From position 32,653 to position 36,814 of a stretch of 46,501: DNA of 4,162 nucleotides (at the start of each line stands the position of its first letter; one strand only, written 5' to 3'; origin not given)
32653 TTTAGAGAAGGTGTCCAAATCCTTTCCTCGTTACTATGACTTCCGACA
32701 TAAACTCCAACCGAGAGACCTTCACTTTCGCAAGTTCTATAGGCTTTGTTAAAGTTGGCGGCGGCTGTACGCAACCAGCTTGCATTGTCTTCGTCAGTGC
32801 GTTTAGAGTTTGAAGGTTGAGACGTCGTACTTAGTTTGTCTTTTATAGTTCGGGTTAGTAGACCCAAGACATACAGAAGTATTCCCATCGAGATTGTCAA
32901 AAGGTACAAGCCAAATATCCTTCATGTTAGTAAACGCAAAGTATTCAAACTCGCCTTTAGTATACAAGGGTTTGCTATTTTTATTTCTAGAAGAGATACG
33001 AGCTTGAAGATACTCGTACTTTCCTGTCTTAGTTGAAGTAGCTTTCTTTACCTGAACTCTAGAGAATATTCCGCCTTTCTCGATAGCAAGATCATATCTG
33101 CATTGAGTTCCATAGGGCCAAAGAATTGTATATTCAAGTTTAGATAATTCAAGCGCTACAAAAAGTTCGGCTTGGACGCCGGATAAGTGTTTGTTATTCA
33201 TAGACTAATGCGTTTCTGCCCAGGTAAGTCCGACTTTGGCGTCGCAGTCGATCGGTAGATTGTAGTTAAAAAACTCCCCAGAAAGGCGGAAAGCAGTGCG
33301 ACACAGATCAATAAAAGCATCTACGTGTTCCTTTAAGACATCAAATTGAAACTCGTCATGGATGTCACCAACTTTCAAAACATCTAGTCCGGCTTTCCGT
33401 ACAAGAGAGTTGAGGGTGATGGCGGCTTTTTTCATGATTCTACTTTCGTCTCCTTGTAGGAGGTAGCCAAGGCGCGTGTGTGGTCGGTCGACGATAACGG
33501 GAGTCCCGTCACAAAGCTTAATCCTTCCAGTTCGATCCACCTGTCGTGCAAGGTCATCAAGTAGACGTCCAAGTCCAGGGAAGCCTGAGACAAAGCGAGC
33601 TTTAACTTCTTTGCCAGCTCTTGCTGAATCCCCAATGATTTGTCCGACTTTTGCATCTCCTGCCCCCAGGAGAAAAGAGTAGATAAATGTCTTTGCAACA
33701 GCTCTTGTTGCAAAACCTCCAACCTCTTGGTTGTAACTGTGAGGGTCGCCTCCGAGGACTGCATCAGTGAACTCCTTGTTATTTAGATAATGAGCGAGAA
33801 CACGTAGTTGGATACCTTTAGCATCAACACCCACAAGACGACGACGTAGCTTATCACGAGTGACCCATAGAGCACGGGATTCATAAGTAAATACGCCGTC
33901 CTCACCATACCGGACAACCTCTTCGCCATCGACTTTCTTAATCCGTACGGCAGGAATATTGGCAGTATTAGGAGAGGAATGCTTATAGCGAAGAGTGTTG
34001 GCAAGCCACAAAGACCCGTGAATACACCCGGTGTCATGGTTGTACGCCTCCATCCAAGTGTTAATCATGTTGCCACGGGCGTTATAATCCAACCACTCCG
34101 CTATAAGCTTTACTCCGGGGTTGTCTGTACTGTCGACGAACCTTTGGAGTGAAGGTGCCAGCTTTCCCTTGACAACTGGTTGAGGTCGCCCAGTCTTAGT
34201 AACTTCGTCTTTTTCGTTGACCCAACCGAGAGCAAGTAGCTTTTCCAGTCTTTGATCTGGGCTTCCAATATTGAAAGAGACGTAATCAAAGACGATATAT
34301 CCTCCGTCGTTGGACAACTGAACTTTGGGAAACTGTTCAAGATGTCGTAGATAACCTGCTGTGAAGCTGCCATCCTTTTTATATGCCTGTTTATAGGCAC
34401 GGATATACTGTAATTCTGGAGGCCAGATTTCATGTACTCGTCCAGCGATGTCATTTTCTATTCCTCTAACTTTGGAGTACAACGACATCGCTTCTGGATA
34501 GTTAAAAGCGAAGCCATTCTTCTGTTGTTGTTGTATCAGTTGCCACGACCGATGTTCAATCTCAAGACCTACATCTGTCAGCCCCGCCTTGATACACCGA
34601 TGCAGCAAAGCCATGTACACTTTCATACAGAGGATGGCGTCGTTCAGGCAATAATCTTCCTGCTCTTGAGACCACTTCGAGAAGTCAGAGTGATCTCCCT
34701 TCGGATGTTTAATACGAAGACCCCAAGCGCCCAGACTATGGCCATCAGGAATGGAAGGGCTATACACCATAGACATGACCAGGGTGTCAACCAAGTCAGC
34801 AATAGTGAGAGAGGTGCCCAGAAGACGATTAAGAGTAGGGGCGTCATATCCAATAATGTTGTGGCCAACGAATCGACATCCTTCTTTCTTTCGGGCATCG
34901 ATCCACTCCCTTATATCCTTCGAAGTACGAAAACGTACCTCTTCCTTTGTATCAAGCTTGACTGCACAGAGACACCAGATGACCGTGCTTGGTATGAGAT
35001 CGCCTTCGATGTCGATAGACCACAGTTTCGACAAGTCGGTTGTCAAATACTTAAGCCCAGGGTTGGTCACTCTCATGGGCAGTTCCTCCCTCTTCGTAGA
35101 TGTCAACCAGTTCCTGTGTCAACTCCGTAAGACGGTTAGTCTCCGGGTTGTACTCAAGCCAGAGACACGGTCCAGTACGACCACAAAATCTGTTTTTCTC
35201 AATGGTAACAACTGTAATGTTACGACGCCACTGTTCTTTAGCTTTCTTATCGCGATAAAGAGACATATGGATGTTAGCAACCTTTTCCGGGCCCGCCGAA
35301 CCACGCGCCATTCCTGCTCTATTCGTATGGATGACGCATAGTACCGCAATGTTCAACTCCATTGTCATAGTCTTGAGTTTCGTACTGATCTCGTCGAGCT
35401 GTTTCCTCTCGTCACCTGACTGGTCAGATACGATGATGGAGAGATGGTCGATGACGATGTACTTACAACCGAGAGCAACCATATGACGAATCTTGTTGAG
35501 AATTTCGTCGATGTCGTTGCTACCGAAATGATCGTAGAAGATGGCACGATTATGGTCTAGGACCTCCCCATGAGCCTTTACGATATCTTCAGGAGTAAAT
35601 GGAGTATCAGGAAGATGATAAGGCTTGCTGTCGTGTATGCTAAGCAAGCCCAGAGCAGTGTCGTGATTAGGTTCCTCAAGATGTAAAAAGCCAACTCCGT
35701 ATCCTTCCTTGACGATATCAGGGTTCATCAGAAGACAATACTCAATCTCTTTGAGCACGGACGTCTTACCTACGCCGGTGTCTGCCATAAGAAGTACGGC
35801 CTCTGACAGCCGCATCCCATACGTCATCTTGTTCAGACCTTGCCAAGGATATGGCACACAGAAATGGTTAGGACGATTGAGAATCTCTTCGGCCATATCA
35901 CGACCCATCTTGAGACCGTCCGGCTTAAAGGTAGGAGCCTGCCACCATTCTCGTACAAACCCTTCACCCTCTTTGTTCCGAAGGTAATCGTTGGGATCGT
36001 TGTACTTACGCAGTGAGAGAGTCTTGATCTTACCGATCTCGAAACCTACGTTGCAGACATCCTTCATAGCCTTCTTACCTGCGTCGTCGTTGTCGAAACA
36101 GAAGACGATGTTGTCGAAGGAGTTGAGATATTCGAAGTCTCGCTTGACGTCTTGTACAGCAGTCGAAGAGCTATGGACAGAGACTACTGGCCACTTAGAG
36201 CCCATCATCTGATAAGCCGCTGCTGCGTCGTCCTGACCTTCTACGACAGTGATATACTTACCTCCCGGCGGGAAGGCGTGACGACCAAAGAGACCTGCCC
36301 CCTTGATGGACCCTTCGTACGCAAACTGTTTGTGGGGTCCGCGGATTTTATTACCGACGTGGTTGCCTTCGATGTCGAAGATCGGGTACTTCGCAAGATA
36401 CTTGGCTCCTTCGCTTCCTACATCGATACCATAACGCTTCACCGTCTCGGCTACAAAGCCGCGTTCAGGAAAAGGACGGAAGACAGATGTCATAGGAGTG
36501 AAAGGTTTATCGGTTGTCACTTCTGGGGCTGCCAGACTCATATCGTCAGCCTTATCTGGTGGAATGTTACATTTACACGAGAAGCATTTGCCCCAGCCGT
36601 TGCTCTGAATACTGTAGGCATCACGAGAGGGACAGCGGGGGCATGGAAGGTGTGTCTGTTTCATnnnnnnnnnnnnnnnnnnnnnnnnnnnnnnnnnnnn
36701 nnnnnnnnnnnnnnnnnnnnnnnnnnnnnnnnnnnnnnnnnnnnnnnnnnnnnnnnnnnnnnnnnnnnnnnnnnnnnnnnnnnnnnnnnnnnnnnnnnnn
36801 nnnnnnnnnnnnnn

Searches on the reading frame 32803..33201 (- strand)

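Call 60: search_protein_families(library=pfam, proteins=[window:32803-33201:-], max_evalue=0.001)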
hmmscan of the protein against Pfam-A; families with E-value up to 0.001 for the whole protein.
window:32803-33201:- (132 aa): 1 family
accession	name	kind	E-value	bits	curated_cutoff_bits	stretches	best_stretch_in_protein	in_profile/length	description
PF11645.14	PDDEXK_5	-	1.1e-16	61.6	26.1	1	3-123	2-127/138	PD-(D/E)XK endonuclease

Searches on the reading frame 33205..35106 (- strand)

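Call 60: search_protein_families(library=pfam, proteins=[window:33205-35106:-], max_evalue=0.001)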
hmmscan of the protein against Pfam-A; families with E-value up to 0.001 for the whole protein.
window:33205-35106:- (633 aa): 1 family
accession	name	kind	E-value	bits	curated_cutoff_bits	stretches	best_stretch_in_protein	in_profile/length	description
PF00476.26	DNA_pol_A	-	3e-23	82.8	34.3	1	277-631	29-381/381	DNA polymerase family A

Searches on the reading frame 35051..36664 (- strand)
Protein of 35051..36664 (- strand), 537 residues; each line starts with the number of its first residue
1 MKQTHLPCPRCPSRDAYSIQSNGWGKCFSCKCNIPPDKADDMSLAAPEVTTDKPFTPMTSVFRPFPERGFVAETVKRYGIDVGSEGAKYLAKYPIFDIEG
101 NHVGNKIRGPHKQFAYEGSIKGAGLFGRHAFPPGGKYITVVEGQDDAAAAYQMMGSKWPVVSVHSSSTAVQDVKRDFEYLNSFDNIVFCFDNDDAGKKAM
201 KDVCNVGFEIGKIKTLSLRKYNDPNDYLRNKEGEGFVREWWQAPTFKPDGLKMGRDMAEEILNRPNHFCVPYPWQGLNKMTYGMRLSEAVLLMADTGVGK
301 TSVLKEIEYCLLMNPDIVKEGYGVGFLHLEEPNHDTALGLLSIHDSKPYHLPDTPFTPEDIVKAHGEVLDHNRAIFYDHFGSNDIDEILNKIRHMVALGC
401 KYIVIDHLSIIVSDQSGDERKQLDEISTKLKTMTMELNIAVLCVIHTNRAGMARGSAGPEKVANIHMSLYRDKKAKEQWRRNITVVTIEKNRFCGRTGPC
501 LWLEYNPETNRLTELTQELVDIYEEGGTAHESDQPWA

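Call 60: search_protein_families(library=pfam, proteins=[window:35051-36664:-], max_evalue=0.001)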
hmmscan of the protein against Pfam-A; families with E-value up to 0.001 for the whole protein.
window:35051-36664:- (537 aa): 6 families
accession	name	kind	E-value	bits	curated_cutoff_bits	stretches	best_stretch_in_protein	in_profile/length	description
PF03796.21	DnaB_C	-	1.1e-17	64.7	27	1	274-509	6-250/255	DnaB-like helicase C terminal domain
PF13155.12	Toprim_2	-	1.2e-10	42.1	22.1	1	140-228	2-88/88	Toprim-like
PF13481.12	AAA_25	-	1e-07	32.2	27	1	281-451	26-194/195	AAA domain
PF13662.12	Toprim_4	-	1.1e-05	26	25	1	137-205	2-72/85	Toprim domain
PF01751.28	Toprim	-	8.7e-05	23.1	23.1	1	138-205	2-78/96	Toprim domain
PF13362.12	Toprim_3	-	0.00054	20.8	27.2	0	138-231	2-92/95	Toprim domain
